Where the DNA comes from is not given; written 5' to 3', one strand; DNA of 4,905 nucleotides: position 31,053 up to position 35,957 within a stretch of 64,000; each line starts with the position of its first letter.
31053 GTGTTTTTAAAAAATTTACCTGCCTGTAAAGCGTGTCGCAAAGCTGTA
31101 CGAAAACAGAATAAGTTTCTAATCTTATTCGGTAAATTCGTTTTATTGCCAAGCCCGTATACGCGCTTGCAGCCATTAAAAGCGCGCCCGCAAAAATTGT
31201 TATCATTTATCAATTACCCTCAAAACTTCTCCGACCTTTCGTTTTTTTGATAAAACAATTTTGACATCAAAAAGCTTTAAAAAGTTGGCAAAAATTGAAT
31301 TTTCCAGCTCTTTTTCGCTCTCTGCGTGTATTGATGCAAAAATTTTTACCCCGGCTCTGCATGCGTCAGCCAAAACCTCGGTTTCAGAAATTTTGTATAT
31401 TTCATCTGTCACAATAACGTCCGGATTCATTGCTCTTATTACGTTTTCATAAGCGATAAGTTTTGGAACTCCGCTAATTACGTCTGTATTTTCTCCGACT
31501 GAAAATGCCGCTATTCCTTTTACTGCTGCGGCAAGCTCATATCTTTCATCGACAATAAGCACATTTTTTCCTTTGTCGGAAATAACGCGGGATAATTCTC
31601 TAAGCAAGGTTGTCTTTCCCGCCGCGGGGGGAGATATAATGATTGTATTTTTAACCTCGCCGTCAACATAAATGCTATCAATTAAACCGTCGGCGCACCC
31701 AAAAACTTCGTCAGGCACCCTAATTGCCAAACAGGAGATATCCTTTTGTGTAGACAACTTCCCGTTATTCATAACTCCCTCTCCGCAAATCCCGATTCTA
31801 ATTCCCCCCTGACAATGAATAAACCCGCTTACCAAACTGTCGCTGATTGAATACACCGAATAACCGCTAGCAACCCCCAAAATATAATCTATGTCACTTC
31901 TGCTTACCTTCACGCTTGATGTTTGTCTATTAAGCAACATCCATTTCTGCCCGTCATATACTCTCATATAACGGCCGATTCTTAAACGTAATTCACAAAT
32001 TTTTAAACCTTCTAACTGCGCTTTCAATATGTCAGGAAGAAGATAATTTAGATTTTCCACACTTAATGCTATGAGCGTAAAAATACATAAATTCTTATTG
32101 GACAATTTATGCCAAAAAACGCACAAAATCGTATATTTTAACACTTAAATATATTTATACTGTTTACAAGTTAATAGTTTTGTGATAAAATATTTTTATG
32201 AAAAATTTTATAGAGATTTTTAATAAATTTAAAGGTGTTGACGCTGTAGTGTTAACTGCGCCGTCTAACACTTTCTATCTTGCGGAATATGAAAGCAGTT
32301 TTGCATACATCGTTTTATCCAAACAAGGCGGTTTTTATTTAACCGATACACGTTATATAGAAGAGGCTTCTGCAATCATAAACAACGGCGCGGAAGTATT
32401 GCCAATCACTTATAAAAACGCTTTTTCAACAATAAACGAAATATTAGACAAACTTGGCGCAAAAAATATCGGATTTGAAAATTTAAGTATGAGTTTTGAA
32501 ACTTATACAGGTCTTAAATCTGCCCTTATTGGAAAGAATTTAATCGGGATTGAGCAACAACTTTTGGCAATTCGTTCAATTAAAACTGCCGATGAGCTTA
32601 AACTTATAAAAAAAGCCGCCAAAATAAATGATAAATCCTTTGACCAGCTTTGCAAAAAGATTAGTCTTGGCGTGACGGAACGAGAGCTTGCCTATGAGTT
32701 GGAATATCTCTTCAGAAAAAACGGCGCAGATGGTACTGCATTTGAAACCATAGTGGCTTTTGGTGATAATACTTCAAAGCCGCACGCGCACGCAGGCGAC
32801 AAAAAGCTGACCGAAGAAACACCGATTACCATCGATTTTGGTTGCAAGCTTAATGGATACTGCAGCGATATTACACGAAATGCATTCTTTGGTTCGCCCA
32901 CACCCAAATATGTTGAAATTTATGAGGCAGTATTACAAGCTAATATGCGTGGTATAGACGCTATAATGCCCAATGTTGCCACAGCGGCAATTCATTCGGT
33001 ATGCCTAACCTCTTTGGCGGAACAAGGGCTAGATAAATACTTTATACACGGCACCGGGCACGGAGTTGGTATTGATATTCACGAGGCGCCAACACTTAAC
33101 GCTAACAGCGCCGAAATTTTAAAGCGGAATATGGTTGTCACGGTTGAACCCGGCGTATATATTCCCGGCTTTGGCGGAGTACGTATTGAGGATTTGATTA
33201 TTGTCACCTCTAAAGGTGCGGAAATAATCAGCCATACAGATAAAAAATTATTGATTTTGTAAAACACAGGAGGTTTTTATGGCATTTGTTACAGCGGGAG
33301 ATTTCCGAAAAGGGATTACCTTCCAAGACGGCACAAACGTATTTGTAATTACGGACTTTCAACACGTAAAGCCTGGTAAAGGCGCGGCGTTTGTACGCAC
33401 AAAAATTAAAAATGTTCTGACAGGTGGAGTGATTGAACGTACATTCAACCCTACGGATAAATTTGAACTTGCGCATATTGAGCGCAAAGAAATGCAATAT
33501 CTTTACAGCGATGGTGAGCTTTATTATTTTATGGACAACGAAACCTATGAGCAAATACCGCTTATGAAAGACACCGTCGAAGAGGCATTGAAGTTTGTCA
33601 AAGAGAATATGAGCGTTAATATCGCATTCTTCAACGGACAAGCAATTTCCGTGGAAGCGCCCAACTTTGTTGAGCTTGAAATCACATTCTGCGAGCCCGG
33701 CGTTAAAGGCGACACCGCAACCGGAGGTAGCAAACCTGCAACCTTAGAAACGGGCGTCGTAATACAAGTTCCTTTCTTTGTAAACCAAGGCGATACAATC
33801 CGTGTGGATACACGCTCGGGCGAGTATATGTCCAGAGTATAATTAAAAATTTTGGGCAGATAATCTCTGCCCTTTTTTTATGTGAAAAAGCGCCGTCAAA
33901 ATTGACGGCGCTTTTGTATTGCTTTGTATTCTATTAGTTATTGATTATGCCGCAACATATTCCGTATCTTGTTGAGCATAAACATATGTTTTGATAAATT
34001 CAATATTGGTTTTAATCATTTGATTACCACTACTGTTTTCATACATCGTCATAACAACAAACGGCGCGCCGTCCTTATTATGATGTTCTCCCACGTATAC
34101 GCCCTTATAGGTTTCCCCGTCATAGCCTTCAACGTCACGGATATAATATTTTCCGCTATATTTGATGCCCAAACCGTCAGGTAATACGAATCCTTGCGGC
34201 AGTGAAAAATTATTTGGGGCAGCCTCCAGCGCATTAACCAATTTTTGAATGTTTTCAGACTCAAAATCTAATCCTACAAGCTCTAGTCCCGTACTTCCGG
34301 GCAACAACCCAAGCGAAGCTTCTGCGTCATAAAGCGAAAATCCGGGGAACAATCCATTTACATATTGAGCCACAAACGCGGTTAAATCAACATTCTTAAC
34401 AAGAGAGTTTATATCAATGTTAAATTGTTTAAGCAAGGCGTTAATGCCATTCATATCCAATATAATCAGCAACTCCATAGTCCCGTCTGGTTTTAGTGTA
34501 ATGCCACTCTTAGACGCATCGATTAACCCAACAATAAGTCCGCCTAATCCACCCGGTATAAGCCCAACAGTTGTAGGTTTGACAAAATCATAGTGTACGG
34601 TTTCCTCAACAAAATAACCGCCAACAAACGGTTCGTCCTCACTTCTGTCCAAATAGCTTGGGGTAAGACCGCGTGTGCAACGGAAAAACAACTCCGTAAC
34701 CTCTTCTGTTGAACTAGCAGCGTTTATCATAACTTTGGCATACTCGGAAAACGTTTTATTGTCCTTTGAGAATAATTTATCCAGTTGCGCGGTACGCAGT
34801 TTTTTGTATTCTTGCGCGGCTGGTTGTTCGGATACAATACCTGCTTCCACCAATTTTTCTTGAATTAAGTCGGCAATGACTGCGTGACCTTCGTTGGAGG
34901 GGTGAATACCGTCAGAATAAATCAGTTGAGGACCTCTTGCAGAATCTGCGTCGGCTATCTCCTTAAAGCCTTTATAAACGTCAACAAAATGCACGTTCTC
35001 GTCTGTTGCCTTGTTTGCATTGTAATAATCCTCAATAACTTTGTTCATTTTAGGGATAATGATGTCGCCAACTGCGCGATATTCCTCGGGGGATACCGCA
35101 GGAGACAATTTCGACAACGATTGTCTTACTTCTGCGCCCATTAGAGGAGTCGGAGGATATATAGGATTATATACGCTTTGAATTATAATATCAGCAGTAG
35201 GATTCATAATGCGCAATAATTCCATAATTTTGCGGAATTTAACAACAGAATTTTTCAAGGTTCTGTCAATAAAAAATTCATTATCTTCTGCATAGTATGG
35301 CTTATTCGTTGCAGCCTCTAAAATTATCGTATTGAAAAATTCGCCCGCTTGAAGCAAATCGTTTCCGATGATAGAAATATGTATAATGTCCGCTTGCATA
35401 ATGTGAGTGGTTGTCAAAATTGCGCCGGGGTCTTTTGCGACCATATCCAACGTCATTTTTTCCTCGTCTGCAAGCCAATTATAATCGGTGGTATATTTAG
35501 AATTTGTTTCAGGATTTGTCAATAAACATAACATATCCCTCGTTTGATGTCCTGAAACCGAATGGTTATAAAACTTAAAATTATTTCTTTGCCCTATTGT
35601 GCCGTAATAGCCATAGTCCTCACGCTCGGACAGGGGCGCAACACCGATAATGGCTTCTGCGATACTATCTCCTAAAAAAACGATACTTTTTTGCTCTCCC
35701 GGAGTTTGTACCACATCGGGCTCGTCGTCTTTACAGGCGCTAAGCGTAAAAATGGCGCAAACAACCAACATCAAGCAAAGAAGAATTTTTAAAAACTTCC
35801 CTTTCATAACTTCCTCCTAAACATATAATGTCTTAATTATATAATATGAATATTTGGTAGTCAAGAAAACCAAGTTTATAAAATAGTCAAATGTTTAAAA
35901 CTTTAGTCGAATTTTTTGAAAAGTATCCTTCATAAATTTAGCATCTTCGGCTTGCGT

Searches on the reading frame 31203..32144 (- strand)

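Call 36: search_protein_families(library=ncbifam, proteins=[window:31203-32144:-], max_evalue=0.001)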
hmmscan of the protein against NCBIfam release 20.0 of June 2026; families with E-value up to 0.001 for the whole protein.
window:31203-32144:- (313 aa): 4 families
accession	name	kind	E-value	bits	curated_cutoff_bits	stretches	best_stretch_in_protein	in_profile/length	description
TIGR02858.1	spore_III_AA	equivalog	1.1e-62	211.8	281.3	1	51-312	2-271/272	stage III sporulation protein AA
NF006886.1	PRK09376.1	equivalog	0.00024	20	315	1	154-203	158-211/413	transcription termination factor Rho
TIGR00767.1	rho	equivalog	0.00025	20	509.45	1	154-204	158-212/415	transcription termination factor Rho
NF041000.1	ATPase_ComGA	equivalog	0.00045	19.3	300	0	170-279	134-237/267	competence type IV pilus ATPase ComGA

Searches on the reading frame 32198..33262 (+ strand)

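Call 43: search_protein_families(library=pfam, proteins=[window:32198-33262:+], max_evalue=0.001)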
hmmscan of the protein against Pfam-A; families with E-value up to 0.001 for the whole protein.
window:32198-33262:+ (354 aa): 2 families
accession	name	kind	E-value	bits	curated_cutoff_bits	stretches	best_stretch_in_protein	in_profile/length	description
PF00557.29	Peptidase_M24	-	8.7e-67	225.3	23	1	136-337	2-207/208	Metallopeptidase family M24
PF01321.24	Creatinase_N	-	2.5e-15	57.6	22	1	12-128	12-128/128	Creatinase/Prolidase N-terminal domain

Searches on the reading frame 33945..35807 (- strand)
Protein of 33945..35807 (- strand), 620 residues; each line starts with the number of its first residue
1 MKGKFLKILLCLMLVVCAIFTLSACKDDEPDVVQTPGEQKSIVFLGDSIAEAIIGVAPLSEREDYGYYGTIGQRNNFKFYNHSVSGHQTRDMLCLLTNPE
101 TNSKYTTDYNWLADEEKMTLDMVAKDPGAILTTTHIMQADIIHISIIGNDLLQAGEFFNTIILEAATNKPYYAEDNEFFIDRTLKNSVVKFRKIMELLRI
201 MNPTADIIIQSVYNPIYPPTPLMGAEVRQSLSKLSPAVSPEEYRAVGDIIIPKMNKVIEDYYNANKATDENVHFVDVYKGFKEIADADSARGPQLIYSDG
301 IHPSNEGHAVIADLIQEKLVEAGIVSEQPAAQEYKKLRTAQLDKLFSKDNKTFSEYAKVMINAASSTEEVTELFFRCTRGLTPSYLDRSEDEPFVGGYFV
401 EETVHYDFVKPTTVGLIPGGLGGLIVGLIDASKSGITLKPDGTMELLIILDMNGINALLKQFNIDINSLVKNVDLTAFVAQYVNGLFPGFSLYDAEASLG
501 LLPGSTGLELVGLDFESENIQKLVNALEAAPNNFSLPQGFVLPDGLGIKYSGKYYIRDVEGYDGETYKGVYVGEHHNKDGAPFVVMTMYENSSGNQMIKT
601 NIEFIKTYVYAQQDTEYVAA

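Call 43: search_protein_families(library=pfam, proteins=[window:33945-35807:-], max_evalue=0.001)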
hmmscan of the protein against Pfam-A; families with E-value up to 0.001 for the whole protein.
window:33945-35807:- (620 aa): 3 families
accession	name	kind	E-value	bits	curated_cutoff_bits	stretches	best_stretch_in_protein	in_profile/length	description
PF00657.28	Lipase_GDSL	-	1e-11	45.8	23.6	1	42-315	1-208/208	GDSL-like Lipase/Acylhydrolase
PF13472.12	Lipase_GDSL_2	-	1.1e-08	36.3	32.9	1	44-310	1-178/178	GDSL-like Lipase/Acylhydrolase family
PF19040.6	SGNH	-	0.00028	21.1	27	0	259-316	191-247/248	SGNH domain (fused to AT3 domains)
